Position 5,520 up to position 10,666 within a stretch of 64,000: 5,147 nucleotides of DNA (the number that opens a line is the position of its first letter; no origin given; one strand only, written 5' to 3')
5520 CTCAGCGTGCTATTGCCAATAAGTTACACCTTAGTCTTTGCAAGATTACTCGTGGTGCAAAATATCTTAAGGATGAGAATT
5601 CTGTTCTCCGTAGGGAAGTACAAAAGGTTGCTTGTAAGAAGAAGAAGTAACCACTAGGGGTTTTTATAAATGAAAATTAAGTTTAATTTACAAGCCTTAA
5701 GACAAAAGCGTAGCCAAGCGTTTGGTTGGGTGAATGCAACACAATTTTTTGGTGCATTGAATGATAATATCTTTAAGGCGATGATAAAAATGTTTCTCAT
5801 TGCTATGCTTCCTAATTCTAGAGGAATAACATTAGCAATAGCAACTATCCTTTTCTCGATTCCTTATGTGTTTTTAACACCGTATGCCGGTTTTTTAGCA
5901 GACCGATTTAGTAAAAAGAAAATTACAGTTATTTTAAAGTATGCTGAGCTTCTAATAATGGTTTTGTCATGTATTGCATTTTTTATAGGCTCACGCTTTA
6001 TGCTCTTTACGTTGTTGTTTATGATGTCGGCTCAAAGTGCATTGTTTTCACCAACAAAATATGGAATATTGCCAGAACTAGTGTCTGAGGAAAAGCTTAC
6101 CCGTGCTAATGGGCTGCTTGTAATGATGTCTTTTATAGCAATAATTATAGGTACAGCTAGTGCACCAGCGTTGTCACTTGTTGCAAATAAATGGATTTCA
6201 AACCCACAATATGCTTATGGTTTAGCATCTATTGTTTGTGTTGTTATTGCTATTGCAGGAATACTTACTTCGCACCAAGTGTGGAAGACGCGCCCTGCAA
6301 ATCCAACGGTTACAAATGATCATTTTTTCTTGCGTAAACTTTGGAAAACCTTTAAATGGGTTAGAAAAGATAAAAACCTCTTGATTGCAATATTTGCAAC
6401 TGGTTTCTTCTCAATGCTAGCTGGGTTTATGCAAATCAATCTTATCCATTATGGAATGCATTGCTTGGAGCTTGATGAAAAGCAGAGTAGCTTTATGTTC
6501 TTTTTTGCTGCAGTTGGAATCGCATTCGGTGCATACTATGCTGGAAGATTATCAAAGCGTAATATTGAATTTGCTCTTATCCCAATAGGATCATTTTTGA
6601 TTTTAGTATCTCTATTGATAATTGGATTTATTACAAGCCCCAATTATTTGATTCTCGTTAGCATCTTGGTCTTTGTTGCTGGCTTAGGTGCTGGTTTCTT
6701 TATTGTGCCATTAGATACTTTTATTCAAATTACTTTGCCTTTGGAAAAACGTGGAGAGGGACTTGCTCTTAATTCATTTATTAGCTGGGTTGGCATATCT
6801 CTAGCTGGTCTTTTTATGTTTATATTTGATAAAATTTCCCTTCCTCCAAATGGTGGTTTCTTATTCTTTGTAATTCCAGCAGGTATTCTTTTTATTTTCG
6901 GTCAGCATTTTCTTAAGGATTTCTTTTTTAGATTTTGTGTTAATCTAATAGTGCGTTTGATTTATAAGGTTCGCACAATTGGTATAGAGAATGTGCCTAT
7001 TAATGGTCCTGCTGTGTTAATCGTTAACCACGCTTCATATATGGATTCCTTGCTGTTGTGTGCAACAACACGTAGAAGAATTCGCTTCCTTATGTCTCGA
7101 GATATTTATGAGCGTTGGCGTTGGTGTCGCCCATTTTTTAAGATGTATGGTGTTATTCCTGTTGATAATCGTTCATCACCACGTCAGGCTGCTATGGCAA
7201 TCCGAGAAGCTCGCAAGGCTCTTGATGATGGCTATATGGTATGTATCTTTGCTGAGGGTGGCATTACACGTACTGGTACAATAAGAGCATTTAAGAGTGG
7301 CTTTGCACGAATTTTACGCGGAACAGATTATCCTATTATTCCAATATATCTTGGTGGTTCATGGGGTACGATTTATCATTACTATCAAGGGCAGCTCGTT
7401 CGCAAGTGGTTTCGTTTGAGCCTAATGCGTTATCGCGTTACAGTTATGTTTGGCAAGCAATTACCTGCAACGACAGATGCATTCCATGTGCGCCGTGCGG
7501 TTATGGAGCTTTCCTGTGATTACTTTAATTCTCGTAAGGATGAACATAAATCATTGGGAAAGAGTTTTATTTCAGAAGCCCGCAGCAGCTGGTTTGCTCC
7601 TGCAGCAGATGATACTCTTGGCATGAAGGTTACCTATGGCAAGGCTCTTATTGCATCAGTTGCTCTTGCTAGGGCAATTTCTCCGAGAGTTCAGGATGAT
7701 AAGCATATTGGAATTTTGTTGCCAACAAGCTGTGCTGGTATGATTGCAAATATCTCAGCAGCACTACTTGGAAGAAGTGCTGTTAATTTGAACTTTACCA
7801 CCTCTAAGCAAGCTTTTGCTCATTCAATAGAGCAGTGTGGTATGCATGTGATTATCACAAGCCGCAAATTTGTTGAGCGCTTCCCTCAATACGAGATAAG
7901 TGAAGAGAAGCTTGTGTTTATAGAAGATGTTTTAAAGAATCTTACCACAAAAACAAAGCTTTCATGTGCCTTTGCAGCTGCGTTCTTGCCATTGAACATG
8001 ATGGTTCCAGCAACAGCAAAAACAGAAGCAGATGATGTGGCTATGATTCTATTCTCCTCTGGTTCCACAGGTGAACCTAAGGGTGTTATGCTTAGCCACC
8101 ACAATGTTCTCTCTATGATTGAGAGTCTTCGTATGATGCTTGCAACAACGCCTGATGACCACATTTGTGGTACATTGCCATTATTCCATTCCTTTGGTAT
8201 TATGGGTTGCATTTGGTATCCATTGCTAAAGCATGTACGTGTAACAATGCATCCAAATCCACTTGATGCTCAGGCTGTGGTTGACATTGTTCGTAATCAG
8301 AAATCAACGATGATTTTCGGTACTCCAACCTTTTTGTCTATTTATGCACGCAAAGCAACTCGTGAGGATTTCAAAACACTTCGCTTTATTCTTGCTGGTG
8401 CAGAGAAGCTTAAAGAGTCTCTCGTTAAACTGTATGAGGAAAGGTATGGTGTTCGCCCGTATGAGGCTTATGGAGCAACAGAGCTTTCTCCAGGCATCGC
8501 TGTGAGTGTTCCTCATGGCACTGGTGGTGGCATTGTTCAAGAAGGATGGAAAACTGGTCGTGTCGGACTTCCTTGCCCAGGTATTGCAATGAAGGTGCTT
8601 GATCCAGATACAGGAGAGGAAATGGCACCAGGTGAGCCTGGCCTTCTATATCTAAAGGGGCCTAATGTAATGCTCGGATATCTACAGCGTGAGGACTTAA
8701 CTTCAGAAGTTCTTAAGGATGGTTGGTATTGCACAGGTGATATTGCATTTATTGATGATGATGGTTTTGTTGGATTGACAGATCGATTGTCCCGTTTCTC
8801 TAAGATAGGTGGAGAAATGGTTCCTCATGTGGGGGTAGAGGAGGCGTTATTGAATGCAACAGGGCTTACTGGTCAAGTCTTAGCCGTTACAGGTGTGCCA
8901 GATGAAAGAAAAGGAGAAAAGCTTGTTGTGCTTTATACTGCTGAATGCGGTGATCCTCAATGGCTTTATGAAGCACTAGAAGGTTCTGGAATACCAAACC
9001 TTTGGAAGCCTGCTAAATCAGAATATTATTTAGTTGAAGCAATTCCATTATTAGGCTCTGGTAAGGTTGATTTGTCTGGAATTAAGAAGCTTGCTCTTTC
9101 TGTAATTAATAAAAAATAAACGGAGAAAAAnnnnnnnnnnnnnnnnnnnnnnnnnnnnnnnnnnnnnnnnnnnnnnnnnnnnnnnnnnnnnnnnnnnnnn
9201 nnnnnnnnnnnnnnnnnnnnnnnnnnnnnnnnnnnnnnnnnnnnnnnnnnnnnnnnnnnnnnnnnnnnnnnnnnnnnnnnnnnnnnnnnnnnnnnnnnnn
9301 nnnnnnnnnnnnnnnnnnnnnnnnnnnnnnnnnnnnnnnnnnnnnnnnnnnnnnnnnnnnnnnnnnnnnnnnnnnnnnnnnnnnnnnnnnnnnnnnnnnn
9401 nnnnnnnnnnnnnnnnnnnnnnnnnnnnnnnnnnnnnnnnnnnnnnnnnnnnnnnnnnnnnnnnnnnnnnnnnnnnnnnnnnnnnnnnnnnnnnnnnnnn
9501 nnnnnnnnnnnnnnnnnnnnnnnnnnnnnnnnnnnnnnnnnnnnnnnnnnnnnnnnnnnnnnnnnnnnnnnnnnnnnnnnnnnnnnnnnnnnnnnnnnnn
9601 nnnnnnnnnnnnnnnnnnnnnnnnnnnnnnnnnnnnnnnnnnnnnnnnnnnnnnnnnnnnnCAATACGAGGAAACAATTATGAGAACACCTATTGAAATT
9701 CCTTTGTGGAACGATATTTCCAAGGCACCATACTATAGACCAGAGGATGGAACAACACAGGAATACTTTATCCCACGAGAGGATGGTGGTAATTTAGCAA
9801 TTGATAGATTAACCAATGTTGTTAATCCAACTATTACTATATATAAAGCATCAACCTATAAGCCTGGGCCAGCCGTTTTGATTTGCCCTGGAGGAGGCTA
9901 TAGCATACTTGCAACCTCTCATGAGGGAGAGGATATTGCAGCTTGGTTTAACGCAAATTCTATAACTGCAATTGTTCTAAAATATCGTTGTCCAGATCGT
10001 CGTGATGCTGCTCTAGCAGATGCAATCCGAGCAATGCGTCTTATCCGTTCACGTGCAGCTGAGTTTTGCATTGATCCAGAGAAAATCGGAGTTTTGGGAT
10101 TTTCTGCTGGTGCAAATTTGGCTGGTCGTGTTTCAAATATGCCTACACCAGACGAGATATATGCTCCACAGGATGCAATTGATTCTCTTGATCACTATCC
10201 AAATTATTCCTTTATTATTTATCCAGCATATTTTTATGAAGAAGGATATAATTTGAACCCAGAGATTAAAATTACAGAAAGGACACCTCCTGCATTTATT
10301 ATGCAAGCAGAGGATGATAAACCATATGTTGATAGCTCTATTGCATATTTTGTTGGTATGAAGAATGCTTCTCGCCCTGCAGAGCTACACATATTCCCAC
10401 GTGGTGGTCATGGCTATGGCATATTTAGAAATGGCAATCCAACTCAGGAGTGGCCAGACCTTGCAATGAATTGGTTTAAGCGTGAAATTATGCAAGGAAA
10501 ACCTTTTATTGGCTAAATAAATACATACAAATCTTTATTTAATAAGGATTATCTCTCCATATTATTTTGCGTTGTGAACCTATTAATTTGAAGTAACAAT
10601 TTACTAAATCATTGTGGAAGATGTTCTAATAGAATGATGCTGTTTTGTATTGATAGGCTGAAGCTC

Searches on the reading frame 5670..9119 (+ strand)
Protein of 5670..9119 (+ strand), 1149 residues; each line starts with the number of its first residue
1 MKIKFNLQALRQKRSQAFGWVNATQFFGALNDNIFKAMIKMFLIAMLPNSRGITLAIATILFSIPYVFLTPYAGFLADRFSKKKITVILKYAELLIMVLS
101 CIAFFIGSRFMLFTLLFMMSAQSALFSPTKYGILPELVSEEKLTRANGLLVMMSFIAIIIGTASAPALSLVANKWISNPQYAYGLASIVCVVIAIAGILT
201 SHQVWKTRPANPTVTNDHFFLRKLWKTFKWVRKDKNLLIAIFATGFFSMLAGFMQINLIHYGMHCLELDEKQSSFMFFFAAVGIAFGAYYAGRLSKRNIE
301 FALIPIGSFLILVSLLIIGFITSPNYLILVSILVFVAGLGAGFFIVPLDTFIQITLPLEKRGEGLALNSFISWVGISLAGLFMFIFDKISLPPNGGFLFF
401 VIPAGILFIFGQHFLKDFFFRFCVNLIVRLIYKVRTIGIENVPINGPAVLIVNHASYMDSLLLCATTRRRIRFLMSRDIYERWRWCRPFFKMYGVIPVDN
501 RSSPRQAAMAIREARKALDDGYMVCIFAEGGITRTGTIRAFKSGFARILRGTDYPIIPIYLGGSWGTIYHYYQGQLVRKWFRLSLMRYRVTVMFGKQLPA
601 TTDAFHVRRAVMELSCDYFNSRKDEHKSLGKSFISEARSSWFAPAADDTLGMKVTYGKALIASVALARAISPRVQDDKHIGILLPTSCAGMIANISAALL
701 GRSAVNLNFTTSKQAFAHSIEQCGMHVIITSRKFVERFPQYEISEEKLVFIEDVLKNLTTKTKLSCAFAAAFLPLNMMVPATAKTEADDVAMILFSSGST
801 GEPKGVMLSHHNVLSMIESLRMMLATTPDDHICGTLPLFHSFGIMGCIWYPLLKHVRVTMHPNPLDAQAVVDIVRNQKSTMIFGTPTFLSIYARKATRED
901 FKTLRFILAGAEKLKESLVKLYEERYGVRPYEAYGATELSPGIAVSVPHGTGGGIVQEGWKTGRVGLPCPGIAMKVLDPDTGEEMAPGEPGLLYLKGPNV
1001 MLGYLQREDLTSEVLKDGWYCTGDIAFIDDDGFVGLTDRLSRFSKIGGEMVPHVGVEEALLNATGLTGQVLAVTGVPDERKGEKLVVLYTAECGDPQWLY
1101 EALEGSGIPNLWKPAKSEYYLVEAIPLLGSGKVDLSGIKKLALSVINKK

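Call 72: search_protein_families(library=pfam, proteins=[window:5670-9119:+], max_evalue=0.001)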
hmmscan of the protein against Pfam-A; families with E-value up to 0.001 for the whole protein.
window:5670-9119:+ (1149 aa): 4 families
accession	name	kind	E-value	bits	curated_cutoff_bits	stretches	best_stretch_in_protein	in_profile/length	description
PF00501.34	AMP-binding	-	2.3e-67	227.9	29.9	1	651-1005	19-384/384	AMP-binding enzyme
PF07690.21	MFS_1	-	6.1e-31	108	33.4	1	27-379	7-346/347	Major Facilitator Superfamily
PF01553.26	Acyltransferase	-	2.4e-25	89.3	23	1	434-561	2-131/132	Acyltransferase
PF05977.19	MFS_3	-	3.8e-09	36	27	1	38-377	31-357/524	Transmembrane secretion effector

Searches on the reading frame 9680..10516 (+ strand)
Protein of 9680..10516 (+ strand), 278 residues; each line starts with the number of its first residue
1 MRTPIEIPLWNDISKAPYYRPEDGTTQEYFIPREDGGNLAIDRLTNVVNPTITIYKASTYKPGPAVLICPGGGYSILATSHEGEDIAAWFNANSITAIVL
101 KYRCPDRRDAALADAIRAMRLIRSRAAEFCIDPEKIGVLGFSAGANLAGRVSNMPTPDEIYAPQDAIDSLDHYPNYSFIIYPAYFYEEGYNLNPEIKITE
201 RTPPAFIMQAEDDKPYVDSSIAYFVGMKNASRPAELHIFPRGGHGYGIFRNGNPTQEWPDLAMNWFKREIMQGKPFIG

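Call 72: search_protein_families(library=pfam, proteins=[window:9680-10516:+], max_evalue=0.001)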
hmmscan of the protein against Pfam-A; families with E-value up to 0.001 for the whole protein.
window:9680-10516:+ (278 aa): 3 families
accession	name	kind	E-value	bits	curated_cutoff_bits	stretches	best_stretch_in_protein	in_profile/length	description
PF07859.19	Abhydrolase_3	-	2.3e-12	47.6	25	1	71-183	6-109/210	alpha/beta hydrolase fold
PF20434.5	BD-FAE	-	8.6e-10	38.9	26.8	1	58-148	8-103/215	BD-FAE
PF00326.27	Peptidase_S9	-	7.8e-08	32.5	22.6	1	124-270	54-210/213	Prolyl oligopeptidase family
